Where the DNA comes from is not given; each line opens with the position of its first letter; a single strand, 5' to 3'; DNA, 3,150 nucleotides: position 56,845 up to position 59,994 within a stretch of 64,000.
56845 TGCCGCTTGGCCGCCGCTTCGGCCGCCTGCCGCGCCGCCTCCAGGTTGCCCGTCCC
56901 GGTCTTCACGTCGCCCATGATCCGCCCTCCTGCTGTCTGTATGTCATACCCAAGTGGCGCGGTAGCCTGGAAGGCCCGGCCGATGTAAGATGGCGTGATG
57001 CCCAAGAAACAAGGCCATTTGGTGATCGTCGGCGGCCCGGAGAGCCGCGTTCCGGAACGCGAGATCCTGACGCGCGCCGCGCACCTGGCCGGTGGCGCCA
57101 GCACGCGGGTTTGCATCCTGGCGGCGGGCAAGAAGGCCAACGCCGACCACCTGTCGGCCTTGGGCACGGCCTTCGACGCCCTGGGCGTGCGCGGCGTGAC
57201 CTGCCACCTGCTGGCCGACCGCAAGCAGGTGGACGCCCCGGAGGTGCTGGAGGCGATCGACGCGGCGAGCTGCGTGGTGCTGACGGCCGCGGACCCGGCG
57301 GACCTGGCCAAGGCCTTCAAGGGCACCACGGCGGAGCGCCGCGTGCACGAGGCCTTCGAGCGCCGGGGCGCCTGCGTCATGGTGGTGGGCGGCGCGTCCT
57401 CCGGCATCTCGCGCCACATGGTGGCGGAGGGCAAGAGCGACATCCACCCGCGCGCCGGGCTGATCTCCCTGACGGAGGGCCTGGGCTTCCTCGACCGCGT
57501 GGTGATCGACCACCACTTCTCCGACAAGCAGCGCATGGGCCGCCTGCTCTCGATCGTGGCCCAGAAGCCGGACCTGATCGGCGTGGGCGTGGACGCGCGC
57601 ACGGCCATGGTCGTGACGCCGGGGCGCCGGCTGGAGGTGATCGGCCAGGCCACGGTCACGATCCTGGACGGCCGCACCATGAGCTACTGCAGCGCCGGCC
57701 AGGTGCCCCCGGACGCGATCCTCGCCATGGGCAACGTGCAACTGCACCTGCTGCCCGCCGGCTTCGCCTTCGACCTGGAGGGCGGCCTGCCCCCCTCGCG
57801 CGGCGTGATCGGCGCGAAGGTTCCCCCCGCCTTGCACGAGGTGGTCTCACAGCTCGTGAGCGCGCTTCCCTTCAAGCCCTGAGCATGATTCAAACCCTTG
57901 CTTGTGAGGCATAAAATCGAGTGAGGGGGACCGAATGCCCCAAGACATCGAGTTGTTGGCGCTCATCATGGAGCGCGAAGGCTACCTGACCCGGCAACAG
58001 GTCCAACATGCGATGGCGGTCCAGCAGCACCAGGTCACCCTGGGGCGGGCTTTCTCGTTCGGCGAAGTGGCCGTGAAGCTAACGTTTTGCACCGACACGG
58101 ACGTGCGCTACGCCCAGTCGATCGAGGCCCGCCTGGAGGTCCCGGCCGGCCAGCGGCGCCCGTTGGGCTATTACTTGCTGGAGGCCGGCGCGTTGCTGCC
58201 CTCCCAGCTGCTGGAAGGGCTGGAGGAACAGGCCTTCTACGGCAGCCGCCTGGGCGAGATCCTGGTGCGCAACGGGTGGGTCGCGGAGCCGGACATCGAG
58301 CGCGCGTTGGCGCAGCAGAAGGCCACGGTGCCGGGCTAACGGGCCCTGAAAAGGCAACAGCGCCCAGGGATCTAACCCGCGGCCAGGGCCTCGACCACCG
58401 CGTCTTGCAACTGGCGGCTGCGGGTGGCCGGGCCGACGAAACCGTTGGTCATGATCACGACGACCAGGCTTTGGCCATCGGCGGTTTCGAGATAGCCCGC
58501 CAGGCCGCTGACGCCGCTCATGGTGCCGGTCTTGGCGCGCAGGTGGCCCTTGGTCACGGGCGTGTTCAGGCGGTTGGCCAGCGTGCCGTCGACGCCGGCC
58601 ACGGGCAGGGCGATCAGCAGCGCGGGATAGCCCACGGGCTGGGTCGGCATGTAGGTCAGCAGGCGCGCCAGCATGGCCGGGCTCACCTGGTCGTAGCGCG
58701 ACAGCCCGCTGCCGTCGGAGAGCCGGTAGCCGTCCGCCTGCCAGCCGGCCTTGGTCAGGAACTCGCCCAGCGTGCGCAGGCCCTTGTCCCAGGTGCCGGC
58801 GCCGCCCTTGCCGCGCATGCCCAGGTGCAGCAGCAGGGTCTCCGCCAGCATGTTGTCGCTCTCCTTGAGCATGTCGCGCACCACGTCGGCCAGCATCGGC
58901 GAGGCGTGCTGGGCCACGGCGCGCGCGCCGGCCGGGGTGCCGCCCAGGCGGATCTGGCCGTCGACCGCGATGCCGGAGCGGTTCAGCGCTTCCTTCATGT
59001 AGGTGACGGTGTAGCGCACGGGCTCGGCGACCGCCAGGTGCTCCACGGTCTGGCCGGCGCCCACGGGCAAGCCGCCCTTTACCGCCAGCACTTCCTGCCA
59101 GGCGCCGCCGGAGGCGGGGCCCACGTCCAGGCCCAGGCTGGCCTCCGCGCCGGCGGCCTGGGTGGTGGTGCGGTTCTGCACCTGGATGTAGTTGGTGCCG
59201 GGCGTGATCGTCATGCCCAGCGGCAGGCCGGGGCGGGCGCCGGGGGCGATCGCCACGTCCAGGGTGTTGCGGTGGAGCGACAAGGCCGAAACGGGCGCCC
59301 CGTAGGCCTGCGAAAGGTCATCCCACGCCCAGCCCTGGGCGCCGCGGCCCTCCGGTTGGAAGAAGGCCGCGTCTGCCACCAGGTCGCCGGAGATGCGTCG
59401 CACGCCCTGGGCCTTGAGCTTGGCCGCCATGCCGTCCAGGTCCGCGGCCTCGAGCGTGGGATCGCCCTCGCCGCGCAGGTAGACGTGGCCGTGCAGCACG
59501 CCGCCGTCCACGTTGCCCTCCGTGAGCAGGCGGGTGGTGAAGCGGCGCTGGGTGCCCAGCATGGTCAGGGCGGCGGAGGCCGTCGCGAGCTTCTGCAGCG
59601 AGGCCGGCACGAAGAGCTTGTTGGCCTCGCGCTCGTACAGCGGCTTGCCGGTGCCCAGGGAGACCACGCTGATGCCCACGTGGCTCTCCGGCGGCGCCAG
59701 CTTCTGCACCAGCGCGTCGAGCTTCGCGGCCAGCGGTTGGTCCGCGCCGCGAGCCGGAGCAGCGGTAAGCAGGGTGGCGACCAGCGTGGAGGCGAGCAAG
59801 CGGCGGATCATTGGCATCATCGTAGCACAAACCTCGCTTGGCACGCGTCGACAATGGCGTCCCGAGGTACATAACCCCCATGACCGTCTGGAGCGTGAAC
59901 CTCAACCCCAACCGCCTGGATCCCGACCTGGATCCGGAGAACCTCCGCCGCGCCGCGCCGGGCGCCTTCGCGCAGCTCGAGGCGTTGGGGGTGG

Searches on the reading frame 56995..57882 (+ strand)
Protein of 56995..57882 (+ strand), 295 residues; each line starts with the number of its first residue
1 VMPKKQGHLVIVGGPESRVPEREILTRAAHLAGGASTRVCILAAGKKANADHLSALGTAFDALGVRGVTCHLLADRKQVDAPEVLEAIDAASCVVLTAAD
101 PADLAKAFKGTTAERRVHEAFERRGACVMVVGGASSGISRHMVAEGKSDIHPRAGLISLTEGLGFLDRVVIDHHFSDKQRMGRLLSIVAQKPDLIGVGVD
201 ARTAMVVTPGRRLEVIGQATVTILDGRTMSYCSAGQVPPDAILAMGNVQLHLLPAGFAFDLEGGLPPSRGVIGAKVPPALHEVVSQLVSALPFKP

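Call 29: search_protein_families(library=ncbifam, proteins=[window:56995-57882:+], max_evalue=0.01)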
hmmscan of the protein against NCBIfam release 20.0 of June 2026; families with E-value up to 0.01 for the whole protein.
window:56995-57882:+ (295 aa): 2 families
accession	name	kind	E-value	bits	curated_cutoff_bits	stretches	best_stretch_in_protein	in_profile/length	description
TIGR02069.1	cyanophycinase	equivalog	1.4e-52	178.7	126.6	1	9-256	1-247/250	cyanophycinase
TIGR03314.1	Se_ssnA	subfamily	0.0071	15.2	455.5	0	48-151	133-232/441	putative selenium metabolism protein SsnA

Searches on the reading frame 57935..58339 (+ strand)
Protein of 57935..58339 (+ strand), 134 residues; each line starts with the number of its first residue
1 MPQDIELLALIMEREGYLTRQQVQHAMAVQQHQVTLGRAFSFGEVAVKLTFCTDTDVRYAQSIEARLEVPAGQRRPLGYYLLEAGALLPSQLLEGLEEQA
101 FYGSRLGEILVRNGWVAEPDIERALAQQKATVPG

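Call 29: search_protein_families(library=ncbifam, proteins=[window:57935-58339:+], max_evalue=0.01)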
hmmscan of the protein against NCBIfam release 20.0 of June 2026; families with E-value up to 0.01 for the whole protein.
window:57935-58339:+ (134 aa): 4 families
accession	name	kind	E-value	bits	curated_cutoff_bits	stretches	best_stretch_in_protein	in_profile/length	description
NF053729.1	c-di-GMP_motif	domain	1.3e-19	69.7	38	1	76-128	1-53/53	cyclic di-GMP-binding domain-containing protein, MshE-related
TIGR03029.1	EpsG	equivalog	1.5e-08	34.1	313.8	2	77-129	5-57/274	chain length determinant protein tyrosine kinase EpsG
NF008411.1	PRK11234.1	equivalog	1.4e-06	27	1170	1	71-130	477-536/723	cyclic di-3',5'-guanylate-activated glycosyltransferase NfrB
NF012033.0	PRK15489.1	equivalog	1.9e-06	26.3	537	1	73-129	489-545/703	glycosyl transferase family protein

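Call 42: search_protein_families(library=pfam, proteins=[window:57935-58339:+], max_evalue=0.01)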
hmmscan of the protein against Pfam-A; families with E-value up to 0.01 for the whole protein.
window:57935-58339:+ (134 aa): 0 families

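Call 50: find_homologous_proteins(query=window:57935-58339:+, max_evalue=0.001)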
Query window:57935-58339:+ (134 aa): 28 proteins with E <= 0.001 among 91 candidates.
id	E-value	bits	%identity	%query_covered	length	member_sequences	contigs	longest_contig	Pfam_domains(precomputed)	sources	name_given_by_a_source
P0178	1.9e-80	285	100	100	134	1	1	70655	-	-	-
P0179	1.2e-67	244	85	100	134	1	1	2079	-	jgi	jgi:hypothetical protein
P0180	8.3e-54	199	74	96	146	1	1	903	-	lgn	-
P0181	9.6e-54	199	72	97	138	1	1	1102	-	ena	-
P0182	2.7e-52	194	79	99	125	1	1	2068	-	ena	-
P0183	4.0e-52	194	71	96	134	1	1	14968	-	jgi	jgi:hypothetical protein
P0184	1.3e-51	192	77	99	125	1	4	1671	-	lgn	-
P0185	4.2e-50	187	71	96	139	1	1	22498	-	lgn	-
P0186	3.4e-49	184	68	97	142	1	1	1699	-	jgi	jgi:hypothetical protein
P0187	1.5e-48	182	75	97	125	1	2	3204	-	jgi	jgi:hypothetical protein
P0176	1.2e-40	157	60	96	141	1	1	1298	-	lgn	-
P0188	2.4e-40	156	62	95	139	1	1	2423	-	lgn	-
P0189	3.5e-40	155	63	95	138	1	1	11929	-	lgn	-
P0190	7.0e-40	154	62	93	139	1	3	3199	-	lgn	-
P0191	6.9e-39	151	62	91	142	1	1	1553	-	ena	-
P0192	1.1e-38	150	61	94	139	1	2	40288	-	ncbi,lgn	-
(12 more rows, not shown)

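Call 52: find_encoding_contigs(protein=P0192, flank=5000, max_places=2)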
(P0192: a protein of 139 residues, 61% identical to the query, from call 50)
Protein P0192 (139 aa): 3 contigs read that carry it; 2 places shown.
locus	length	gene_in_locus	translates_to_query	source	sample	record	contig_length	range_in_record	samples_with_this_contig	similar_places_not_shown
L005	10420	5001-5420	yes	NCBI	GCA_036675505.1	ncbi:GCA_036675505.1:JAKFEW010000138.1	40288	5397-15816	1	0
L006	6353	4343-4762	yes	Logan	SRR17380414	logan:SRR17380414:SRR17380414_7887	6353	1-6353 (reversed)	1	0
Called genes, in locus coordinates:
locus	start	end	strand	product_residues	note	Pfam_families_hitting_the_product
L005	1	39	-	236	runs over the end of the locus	-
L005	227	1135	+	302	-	-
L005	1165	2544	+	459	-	PF00656:Peptidase_C14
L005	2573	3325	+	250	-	PF09844:DUF2071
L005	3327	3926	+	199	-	PF10502:Peptidase_S26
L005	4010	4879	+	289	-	PF03575:Peptidase_S51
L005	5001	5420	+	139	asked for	-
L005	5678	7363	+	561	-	PF05048:NosD, PF13229:Beta_helix, PF05048:NosD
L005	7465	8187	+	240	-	-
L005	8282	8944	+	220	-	-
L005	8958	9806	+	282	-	PF14326:DUF4384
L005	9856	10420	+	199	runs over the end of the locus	-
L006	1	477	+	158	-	?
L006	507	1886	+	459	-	PF00656:Peptidase_C14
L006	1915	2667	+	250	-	PF09844:DUF2071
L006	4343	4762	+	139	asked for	-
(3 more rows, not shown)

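Call 53: find_encoding_contigs(protein=P0185, flank=5000, max_places=2)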
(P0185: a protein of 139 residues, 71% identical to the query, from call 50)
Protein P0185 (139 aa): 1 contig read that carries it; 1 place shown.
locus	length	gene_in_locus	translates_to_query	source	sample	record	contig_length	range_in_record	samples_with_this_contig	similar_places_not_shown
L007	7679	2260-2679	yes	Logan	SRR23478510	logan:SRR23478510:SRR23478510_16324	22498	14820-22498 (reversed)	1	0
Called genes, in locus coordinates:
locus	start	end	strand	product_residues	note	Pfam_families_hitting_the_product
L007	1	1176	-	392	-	?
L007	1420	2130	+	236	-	PF03575:Peptidase_S51 (weak)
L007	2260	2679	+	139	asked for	-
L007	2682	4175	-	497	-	PF02113:Peptidase_S13, PF13354:Beta-lactamase2 (faint)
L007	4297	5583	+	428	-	-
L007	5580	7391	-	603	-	PF01833:TIG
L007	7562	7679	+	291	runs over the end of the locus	PF00512:HisKA, PF02518:HATPase_c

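Call 54: find_encoding_contigs(protein=P0183, flank=5000, max_places=2)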
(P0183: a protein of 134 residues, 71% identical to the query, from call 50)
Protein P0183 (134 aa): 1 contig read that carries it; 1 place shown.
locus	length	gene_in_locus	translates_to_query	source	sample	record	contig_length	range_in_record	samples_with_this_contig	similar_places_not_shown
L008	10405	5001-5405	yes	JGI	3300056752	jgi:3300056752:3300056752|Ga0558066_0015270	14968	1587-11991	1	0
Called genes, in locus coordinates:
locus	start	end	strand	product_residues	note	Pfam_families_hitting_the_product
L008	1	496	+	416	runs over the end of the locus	-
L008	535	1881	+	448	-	-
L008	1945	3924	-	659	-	PF02630:SCO1-SenC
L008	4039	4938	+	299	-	PF03575:Peptidase_S51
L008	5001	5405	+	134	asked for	-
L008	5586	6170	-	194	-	-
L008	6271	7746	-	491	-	PF02113:Peptidase_S13, PF13354:Beta-lactamase2 (faint)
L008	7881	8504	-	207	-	PF00561:Abhydrolase_1 (weak), PF02089:Palm_thioest, PF05057:DUF676 (weak), PF12697:Abhydrolase_6 (weak)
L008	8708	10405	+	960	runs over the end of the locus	PF00069:Pkinase, PF07714:PK_Tyr_Ser-Thr, PF13191:AAA_16, PF13401:AAA_22 (faint), PF13424:TPR_12 (faint)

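Call 76: find_related_loci(query=A3, collection=metagenome_contigs, flank=4000)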
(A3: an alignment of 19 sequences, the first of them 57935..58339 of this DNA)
Query A3 (134 aa) in metagenome_contigs; peptide patterns used: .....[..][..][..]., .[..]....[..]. (x = any residue, [..] = any of these).
600 stretches matched a pattern (row limit reached: there are more); 56 encode a relative of the query (tblastn E <= 1e-3); 56 distinct loci.
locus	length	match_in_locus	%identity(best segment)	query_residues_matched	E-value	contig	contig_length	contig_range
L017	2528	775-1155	59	3-128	5e-42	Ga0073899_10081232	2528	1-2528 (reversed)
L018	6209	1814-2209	34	3-129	2e-13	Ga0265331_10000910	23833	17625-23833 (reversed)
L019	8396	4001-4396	34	3-129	2e-13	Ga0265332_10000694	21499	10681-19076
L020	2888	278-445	46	74-128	4e-11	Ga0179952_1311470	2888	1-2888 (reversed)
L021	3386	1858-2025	46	74-128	5e-11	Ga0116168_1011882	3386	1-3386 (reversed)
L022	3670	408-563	48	77-128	1e-10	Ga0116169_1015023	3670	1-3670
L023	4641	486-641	48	77-128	1e-10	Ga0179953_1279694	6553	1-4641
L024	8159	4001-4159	45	76-128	7e-10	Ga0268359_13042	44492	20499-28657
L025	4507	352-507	50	77-128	2e-10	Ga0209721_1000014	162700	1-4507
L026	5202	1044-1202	45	76-128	9e-10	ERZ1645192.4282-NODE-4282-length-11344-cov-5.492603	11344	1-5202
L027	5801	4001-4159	45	76-128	7e-10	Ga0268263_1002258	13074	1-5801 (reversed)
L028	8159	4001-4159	45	76-128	7e-10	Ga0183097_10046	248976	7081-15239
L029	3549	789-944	46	77-128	1e-9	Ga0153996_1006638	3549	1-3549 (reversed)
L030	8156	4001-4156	46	77-128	2e-9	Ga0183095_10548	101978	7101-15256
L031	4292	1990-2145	44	77-128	2e-9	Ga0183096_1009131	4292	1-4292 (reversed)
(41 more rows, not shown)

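Call 87: predict_structure(alignment_id=A3)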
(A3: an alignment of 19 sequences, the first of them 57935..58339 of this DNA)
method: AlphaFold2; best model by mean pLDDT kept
length: 134 residues; sequences in the alignment: 19
mean_pLDDT: 90.6   pTM: 0.80
mean pLDDT of the five models: 90.6, 90.0, 89.6, 89.0, 89.0
residues with pLDDT >= 90: 102; 70-90: 25; 50-70: 3; < 50: 4
segments of 3 or more residues with pLDDT < 50: 1-3
pLDDT, mean of each block of 10 residues (from residue 1): 73 95 96 93 97 97 88 84 93 94 93 96 91 62
secondary structure, 60 per line:
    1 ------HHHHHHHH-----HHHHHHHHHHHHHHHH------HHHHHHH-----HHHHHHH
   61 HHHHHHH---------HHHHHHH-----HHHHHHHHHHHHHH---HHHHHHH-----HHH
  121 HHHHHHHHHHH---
elements in order: H7-14 H20-35 H42-48 H54-67 H77-83 H89-102 H106-112 H118-131

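Call 89: search_protein_families(library=padloc, proteins=[window:57935-58339:+], max_evalue=0.001)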
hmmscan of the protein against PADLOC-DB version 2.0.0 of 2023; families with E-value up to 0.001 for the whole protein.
window:57935-58339:+ (134 aa): 0 families

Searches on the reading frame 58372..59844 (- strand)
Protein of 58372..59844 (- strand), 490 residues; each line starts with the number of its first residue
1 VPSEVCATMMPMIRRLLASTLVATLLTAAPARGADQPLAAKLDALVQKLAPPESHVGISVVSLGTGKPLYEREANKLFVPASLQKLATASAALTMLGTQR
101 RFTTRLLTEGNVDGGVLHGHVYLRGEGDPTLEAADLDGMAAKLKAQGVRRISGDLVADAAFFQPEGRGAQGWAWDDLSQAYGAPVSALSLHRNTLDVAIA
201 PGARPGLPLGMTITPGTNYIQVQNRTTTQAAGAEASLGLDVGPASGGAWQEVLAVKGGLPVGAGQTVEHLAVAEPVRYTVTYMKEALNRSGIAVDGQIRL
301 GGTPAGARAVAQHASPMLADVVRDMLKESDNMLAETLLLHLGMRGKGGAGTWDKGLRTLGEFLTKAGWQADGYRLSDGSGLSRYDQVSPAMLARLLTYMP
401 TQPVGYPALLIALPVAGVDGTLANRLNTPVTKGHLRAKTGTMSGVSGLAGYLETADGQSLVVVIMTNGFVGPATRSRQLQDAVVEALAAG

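Call 42: search_protein_families(library=pfam, proteins=[window:58372-59844:-], max_evalue=0.01)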
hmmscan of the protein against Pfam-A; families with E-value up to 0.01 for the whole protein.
window:58372-59844:- (490 aa): 3 families
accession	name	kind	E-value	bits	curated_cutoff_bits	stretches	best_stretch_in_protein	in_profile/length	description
PF02113.21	Peptidase_S13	-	1.7e-116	390.1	22.8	1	38-486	1-440/444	D-Ala-D-Ala carboxypeptidase 3 (S13) family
PF13354.11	Beta-lactamase2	-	7e-06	26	22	1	312-466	69-214/214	Beta-lactamase enzyme family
PF12388.14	Peptidase_M57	-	0.0063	16.7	21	0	183-274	49-140/212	Dual-action HEIGH metallo-peptidase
